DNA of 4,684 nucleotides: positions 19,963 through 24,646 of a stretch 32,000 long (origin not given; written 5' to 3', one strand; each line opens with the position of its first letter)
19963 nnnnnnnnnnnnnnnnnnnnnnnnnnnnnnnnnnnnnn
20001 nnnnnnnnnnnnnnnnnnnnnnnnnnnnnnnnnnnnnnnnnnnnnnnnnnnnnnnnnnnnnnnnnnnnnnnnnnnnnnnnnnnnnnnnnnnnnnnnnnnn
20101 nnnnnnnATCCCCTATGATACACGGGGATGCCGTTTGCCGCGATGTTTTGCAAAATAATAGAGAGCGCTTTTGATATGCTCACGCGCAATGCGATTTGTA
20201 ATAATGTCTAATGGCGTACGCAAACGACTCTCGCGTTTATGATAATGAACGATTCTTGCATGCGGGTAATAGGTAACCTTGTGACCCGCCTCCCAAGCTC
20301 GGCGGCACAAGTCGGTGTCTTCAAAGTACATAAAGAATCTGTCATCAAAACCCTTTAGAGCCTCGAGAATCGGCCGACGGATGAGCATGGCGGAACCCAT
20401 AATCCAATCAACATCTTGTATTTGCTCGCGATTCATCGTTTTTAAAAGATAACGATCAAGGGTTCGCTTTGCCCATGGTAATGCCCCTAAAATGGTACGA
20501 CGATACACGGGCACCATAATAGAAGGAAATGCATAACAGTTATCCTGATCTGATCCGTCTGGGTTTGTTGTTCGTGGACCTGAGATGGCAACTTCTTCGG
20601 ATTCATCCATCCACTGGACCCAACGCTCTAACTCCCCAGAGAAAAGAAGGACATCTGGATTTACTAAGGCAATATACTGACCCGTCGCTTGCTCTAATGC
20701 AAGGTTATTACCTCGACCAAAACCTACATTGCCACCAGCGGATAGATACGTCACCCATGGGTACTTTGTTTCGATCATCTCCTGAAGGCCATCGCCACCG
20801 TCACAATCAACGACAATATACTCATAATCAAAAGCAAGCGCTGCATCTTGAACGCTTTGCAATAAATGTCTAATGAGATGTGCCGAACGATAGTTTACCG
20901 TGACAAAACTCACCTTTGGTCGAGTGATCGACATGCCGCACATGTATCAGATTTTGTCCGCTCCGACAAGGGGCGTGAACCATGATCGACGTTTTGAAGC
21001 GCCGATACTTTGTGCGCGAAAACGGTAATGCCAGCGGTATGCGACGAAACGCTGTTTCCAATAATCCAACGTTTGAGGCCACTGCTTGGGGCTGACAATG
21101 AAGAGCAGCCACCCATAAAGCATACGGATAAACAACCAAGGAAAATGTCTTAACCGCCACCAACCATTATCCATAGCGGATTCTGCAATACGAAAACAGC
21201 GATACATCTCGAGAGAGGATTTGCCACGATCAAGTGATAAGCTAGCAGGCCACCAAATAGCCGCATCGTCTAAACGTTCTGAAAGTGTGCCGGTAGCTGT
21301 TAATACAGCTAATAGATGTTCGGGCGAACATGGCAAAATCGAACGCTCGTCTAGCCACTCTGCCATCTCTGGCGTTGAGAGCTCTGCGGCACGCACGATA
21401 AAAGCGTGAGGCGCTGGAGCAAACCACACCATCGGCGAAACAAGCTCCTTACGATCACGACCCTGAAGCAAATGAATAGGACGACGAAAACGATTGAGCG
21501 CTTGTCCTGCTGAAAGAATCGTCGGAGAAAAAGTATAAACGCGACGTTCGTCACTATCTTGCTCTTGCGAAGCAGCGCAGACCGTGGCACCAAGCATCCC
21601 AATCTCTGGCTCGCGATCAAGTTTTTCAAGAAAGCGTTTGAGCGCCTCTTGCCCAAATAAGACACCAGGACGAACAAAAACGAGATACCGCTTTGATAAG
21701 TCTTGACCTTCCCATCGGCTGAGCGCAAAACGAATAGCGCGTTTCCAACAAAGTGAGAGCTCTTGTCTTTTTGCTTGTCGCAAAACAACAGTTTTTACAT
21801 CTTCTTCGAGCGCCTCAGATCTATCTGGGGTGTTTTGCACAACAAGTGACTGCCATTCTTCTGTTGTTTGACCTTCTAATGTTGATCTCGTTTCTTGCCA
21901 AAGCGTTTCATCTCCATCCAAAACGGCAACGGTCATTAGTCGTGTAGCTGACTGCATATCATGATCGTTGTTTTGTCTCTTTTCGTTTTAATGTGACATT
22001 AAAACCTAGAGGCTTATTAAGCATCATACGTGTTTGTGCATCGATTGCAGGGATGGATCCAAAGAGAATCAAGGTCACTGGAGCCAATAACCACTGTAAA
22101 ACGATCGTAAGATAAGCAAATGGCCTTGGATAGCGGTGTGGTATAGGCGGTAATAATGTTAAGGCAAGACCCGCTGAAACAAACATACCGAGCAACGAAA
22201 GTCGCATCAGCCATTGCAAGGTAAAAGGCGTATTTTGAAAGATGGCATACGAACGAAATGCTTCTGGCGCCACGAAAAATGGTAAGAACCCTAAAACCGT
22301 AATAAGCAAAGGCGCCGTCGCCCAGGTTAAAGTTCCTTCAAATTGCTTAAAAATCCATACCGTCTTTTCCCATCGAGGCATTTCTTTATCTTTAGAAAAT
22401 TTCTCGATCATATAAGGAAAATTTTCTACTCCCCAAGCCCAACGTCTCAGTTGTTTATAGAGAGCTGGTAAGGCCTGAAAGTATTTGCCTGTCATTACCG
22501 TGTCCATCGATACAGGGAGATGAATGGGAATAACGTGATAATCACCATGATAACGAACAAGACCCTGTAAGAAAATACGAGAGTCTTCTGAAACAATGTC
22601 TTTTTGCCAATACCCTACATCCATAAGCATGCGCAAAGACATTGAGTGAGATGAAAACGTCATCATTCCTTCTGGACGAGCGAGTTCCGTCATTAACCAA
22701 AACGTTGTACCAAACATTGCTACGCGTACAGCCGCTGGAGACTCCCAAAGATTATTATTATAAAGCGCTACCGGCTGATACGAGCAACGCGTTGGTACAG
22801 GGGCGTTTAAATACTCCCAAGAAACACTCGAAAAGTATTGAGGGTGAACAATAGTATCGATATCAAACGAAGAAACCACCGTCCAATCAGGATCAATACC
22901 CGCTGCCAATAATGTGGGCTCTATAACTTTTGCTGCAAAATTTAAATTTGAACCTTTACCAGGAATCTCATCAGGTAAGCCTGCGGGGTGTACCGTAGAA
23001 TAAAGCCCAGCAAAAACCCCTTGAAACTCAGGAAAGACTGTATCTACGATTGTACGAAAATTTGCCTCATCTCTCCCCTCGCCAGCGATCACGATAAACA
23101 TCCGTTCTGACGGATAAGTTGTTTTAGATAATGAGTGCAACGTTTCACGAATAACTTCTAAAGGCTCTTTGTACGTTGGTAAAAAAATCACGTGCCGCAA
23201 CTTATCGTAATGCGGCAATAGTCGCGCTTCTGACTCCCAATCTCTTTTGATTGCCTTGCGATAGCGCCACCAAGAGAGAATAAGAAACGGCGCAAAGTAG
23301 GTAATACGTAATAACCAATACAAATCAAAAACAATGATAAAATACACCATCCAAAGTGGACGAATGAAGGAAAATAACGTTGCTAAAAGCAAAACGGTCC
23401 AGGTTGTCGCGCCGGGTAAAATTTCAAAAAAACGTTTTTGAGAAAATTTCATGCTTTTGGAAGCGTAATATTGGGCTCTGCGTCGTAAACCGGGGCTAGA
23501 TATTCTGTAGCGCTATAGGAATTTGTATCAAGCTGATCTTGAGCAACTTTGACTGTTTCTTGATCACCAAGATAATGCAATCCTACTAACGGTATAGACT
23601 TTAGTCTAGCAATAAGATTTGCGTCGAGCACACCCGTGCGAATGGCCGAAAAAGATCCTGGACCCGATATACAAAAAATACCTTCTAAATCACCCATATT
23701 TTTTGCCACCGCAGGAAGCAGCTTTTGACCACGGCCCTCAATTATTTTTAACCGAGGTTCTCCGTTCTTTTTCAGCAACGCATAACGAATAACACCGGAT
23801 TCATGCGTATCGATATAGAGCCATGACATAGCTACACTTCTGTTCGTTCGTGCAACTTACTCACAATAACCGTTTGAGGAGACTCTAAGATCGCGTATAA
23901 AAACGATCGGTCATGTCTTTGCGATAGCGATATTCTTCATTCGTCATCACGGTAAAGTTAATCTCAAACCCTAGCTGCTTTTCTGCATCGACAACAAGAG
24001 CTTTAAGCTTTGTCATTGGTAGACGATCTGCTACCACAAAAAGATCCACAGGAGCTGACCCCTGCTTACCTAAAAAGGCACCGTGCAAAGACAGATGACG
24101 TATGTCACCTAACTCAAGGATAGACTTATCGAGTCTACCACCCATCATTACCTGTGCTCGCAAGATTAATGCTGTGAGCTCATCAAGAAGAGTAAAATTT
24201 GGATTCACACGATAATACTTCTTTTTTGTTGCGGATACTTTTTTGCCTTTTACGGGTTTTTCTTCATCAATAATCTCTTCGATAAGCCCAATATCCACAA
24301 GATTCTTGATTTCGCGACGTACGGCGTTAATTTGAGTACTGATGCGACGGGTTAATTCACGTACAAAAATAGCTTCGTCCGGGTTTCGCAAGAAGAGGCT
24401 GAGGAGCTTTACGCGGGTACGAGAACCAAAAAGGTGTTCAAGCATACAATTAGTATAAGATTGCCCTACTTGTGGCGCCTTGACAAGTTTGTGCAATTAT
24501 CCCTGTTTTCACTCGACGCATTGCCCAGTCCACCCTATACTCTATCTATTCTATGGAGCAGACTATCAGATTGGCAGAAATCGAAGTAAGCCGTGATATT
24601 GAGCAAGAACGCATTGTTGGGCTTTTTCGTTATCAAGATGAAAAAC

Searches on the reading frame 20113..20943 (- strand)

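Call 55: search_protein_families(library=pfam, proteins=[window:20113-20943:-], max_evalue=0.001)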
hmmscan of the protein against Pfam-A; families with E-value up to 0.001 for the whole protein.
window:20113-20943:- (276 aa): 4 families
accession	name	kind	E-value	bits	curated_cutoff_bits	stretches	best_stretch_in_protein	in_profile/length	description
PF00535.33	Glycos_transf_2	-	2.2e-14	54.2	23.3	1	12-193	1-164/168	Glycosyl transferase family 2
PF13641.12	Glyco_tranf_2_3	-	2.5e-13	51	27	1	9-239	1-217/230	Glycosyltransferase like family 2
PF13632.12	Glyco_trans_2_3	-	4.1e-06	27.2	27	1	173-233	64-122/198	Glycosyl transferase family group 2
PF02709.20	Glyco_transf_7C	-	8.5e-05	22.6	23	1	181-235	19-76/78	N-terminal domain of galactosyltransferase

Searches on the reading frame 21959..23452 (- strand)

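Call 55: search_protein_families(library=pfam, proteins=[window:21959-23452:-], max_evalue=0.001)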
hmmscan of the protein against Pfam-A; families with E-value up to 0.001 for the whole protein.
window:21959-23452:- (497 aa): 1 family
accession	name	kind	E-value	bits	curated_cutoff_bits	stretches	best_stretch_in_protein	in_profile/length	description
PF13632.12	Glyco_trans_2_3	-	0.00035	20.9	27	1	197-412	6-183/198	Glycosyl transferase family group 2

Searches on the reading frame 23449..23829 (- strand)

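Call 55: search_protein_families(library=pfam, proteins=[window:23449-23829:-], max_evalue=0.001)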
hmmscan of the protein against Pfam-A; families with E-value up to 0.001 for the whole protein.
window:23449-23829:- (126 aa): 1 family
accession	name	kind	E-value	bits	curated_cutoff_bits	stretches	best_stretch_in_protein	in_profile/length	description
PF00814.31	TsaD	-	0.00017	21.9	24.8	1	36-86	39-89/264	tRNA N6-adenosine threonylcarbamoyltransferase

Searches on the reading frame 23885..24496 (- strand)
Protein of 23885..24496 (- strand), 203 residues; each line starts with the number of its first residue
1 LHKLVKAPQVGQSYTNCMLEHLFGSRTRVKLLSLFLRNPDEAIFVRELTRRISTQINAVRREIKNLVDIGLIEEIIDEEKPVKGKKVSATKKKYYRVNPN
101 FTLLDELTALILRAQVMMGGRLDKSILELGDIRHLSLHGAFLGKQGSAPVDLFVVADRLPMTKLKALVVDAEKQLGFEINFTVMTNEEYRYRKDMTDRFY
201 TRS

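Call 55: search_protein_families(library=pfam, proteins=[window:23885-24496:-], max_evalue=0.001)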
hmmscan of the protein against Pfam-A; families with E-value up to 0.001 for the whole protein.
window:23885-24496:- (203 aa): 1 family
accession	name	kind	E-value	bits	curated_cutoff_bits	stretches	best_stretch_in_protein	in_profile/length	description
PF12840.13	HTH_20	-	0.00017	21.9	27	1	24-74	2-50/51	Helix-turn-helix domain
